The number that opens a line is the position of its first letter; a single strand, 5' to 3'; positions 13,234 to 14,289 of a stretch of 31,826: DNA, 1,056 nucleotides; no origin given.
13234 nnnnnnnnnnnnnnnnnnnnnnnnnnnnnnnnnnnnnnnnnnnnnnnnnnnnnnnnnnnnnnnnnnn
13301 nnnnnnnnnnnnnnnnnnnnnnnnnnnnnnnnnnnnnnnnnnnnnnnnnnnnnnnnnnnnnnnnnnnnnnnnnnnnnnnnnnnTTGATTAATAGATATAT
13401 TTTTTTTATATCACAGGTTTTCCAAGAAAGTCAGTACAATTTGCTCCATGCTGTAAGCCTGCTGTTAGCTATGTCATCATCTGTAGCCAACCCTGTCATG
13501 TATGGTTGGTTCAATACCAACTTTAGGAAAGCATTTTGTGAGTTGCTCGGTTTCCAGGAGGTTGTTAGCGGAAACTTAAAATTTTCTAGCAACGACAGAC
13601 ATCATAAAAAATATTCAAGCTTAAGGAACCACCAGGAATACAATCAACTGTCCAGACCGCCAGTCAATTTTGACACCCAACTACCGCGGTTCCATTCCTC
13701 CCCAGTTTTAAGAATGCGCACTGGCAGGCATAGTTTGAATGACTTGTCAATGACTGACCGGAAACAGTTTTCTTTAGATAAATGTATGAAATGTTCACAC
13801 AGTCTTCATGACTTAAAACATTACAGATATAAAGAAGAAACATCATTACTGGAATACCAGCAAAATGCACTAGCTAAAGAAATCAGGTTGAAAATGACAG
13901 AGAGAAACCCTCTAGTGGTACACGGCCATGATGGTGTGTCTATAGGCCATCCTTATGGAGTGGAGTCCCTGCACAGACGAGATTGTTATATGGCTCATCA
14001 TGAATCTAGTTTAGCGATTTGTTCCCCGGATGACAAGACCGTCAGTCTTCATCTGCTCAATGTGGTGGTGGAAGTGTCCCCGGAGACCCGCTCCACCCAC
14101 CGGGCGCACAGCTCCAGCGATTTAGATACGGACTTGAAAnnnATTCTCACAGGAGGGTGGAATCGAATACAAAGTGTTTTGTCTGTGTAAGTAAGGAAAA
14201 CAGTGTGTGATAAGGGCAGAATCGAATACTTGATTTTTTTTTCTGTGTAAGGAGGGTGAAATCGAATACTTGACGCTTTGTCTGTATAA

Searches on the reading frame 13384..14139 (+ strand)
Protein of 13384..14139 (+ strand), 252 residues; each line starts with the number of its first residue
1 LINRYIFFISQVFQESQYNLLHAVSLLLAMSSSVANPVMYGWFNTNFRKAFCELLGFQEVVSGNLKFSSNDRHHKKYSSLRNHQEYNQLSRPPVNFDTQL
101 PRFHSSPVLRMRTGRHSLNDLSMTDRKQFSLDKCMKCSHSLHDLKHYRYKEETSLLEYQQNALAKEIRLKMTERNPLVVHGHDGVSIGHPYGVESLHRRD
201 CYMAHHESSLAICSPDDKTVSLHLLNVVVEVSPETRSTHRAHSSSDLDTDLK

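Call 60: find_homologous_proteins(query=window:13384-14139:+, max_evalue=0.00001)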
Query window:13384-14139:+ (252 aa): 1 proteins with E <= 0.00001 among 127 candidates.
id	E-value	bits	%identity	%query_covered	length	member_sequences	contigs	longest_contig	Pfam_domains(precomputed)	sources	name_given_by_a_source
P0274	1.7e-152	524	97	96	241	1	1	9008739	-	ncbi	ncbi:hypothetical protein Btru_034659, partial [Bulinus truncatus]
